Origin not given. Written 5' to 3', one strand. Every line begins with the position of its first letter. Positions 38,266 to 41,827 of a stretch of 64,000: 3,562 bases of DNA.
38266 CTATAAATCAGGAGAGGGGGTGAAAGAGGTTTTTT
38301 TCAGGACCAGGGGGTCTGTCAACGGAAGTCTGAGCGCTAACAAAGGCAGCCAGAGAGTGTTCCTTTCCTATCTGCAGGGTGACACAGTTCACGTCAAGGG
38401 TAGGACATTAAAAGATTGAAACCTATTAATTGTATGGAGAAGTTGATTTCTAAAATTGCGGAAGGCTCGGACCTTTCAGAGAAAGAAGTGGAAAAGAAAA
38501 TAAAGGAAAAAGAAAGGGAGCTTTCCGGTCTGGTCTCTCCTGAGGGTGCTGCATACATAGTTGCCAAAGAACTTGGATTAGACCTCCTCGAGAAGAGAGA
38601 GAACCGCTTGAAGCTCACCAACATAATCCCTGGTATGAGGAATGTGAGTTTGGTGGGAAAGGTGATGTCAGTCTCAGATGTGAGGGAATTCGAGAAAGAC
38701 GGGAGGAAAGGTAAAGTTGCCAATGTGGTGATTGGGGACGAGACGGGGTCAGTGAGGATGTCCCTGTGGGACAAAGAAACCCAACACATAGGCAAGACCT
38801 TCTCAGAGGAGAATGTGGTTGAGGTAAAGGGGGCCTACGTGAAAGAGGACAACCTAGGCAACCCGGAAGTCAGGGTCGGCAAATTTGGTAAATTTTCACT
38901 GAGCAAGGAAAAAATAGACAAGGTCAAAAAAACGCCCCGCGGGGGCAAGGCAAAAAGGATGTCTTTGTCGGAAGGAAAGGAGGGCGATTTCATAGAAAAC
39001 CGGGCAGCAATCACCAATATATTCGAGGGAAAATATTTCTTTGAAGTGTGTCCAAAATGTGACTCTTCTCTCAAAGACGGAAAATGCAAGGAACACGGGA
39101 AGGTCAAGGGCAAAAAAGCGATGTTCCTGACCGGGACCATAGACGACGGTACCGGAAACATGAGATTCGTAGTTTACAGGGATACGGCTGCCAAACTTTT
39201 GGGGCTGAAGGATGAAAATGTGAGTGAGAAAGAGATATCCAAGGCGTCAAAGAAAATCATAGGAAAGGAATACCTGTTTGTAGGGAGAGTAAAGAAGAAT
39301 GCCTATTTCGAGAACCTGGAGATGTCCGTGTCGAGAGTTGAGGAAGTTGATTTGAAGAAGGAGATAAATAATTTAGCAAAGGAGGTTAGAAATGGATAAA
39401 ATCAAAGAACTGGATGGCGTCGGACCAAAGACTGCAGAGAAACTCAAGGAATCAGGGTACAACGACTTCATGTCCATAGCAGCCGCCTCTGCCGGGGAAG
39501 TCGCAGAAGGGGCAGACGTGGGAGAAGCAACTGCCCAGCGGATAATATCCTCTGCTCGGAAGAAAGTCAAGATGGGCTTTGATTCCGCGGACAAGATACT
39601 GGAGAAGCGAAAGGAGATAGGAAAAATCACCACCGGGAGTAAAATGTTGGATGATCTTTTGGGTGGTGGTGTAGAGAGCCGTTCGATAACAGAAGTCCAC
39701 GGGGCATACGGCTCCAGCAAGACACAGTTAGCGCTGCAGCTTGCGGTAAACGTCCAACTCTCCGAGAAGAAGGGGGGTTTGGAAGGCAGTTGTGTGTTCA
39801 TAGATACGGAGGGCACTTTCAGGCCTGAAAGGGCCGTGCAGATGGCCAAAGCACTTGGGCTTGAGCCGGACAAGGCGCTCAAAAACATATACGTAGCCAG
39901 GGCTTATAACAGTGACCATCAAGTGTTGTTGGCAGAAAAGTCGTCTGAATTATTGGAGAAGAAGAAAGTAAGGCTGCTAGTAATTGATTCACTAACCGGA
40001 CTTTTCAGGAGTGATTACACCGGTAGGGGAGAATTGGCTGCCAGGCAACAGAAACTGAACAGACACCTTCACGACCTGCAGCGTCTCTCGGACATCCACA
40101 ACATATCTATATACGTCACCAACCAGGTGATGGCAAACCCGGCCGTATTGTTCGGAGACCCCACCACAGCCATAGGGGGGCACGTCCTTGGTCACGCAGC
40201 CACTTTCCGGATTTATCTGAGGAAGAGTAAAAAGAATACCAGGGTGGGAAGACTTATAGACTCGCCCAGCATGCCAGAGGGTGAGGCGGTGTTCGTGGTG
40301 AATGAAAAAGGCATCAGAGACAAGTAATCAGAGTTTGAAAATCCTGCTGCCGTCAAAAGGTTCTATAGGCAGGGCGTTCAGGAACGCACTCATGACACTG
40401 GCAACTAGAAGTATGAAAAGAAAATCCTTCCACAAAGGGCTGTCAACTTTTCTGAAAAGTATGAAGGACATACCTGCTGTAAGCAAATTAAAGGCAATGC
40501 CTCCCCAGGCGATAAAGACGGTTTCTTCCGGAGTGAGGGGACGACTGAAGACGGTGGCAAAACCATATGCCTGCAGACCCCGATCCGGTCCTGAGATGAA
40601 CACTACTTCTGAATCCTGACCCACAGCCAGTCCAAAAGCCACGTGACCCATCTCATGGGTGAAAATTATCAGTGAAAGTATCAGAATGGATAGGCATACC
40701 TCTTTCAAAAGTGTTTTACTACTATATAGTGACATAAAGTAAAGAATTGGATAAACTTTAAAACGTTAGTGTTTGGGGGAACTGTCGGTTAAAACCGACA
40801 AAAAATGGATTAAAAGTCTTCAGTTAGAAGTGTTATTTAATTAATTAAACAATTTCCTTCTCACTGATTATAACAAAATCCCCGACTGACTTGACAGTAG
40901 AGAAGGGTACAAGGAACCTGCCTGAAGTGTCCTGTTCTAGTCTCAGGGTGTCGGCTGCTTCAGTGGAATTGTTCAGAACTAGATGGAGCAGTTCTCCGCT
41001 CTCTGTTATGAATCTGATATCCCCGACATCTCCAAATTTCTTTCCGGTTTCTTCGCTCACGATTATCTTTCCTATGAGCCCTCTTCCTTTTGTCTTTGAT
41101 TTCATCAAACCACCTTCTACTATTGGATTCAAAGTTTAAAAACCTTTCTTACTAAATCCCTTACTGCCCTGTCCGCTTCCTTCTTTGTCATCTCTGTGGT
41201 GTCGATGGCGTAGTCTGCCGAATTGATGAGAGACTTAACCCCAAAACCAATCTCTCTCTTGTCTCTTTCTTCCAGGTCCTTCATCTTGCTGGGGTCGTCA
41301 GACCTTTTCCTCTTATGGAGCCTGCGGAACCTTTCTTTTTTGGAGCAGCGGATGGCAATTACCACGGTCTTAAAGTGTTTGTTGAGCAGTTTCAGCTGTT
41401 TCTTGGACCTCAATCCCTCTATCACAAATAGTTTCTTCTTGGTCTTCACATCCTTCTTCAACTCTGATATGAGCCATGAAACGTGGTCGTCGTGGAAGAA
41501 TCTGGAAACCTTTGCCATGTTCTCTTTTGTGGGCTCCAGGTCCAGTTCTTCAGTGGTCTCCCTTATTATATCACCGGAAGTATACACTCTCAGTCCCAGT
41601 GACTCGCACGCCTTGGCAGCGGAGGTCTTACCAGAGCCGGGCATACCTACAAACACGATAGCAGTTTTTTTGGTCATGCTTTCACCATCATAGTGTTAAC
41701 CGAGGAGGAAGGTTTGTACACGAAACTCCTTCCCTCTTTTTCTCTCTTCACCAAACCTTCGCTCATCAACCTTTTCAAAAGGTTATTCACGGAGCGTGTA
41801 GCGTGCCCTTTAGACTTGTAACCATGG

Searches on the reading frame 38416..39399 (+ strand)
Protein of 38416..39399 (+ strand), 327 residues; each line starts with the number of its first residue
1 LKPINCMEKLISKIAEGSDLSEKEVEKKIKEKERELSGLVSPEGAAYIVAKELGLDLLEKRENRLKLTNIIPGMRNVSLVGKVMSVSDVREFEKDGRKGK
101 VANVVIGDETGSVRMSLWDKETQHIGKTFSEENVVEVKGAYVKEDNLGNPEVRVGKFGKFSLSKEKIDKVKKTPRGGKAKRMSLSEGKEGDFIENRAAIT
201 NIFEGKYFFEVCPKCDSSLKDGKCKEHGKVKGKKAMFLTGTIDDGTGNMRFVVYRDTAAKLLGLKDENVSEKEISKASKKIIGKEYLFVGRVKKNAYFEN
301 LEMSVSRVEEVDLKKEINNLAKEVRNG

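Call 4: search_protein_families(library=pfam, proteins=[window:38416-39399:+], max_evalue=0.01)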
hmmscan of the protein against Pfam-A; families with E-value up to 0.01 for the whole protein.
window:38416-39399:+ (327 aa): 5 families
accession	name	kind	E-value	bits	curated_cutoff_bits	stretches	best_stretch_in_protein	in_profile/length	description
PF01336.31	tRNA_anti-codon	-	7e-12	45.6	27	1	77-156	1-71/75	OB-fold nucleic acid binding domain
PF08646.16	Rep_fac-A_C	-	1.5e-08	34.9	28.5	1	195-320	4-146/146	Replication factor-A C terminal domain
PF09999.14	DUF2240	-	1.1e-05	25.5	22.3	1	6-57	86-137/144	Uncharacterized protein conserved in archaea (DUF2240)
PF17244.8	CDC24_OB3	-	7.3e-05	23.1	25.4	1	72-125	4-53/216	Cell division control protein 24, OB domain 3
PF21473.3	Ssb-like_OB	-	0.0011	19.5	24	1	72-142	3-78/97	Single-stranded DNA binding protein Ssb-like, OB fold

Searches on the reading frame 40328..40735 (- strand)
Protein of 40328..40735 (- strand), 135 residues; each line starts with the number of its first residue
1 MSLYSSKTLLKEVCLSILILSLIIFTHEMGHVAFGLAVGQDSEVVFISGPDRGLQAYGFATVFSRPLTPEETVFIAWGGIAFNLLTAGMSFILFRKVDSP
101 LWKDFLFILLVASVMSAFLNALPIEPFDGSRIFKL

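Call 107: search_protein_families(library=ncbifam, proteins=[window:40328-40735:-], max_evalue=0.001)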
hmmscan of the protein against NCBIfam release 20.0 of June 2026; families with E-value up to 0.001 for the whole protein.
window:40328-40735:- (135 aa): 1 family
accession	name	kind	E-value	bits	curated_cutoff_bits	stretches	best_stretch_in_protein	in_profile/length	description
NF041824.1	daptide_HExxH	equivalog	1.1e-06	28.1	300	1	71-129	218-276/379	daptide biosynthesis intramembrane metalloprotease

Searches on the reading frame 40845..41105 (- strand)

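Call 107: search_protein_families(library=ncbifam, proteins=[window:40845-41105:-], max_evalue=0.001)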
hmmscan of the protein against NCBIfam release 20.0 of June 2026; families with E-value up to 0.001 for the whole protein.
window:40845-41105:- (86 aa): 1 family
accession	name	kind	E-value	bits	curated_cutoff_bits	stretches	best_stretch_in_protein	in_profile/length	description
TIGR02888.1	spore_YlmC_YmxH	subfamily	2.4e-05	24.5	44.2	1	12-81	7-74/76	YlmC/YmxH family sporulation protein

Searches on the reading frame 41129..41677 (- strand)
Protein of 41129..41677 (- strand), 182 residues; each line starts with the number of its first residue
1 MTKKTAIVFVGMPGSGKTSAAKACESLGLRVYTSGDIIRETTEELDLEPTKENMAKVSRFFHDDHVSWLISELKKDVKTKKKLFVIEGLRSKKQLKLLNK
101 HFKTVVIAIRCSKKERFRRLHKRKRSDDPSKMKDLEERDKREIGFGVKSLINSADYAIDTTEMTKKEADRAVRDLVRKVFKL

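Call 4: search_protein_families(library=pfam, proteins=[window:41129-41677:-], max_evalue=0.01)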
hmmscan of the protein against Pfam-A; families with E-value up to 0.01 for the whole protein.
window:41129-41677:- (182 aa): 6 families
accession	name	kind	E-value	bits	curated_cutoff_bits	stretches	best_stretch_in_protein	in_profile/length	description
PF13207.12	AAA_17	-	3.8e-16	60.1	27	1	10-131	1-131/136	AAA domain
PF13238.12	AAA_18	-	5.2e-13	50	29.4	1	7-131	1-119/128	AAA domain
PF13671.12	AAA_33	-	8.9e-07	29.7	27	1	7-133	2-129/143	AAA domain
PF00406.28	ADK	-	7e-05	23.4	26.8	1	10-134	2-123/151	Adenylate kinase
PF03668.21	RapZ-like_N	-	0.00016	21.9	25.4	0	92-173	71-151/158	RapZ-like N-terminal domain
PF06414.18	Zeta_toxin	-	0.0081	16.1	22.3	0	3-123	15-143/199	Zeta toxin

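Call 98: search_protein_families(library=padloc, proteins=[window:41129-41677:-], max_evalue=0.01)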
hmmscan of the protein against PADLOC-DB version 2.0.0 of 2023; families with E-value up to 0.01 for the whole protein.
window:41129-41677:- (182 aa): 4 families
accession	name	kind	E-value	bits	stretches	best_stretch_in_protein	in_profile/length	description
PDLC02373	dCTPase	-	2.8e-09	34.4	1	64-173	234-331/630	-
PDLC02911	VakA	-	9e-07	27.6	1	4-173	2-157/163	-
PDLC04690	PDC-M51B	-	0.00073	17.3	0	105-180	115-184/191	-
PDLC04140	mad8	-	0.0048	14.4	1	3-138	26-149/314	mads_8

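Call 107: search_protein_families(library=ncbifam, proteins=[window:41129-41677:-], max_evalue=0.001)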
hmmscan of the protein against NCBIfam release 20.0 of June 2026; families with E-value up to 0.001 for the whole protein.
window:41129-41677:- (182 aa): 13 families
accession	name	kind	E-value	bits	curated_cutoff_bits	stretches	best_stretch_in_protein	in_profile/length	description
TIGR01351.1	adk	subfamily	3.9e-11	43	168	1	7-130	2-134/212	adenylate kinase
NF041025.1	antiphage_deaminase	equivalog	6.5e-11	41.7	400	1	32-180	65-210/437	anti-phage dCTP deaminase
NF006226.0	PRK08356.1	equivalog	9.9e-09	35.2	189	1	9-179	10-193/195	hypothetical protein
TIGR02173.1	cyt_kin_arch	equivalog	3.2e-08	33.7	102.1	1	7-161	3-150/169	(d)CMP kinase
NF001381.0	PRK00279.1-3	equivalog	2.9e-06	27.2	187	1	7-130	3-138/188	adenylate kinase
NF001385.0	PRK00279.2-3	equivalog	5.9e-06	26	315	1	1-123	1-130/213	adenylate kinase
NF002700.0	PRK02496.1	equivalog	1.1e-05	25.2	262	1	5-130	2-135/184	adenylate kinase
TIGR01359.1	UMP_CMP_kin_fam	subfamily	4.4e-05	23.5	207.6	1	9-128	3-135/185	UMP-CMP kinase family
NF003828.1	PRK05416.1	equivalog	9.2e-05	22.1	244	0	7-177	2-153/278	RNase adapter RapZ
NF001387.0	PRK00279.2-5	equivalog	0.00014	21.5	373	1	7-101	3-97/224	adenylate kinase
NF011100.0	PRK14527.1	equivalog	0.00016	21.4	154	1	2-123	4-132/191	adenylate kinase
NF011104.0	PRK14531.1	equivalog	0.00019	21.2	160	1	4-128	2-133/183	adenylate kinase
NF001380.0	PRK00279.1-2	equivalog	0.0005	19.5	251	1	7-126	3-130/216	adenylate kinase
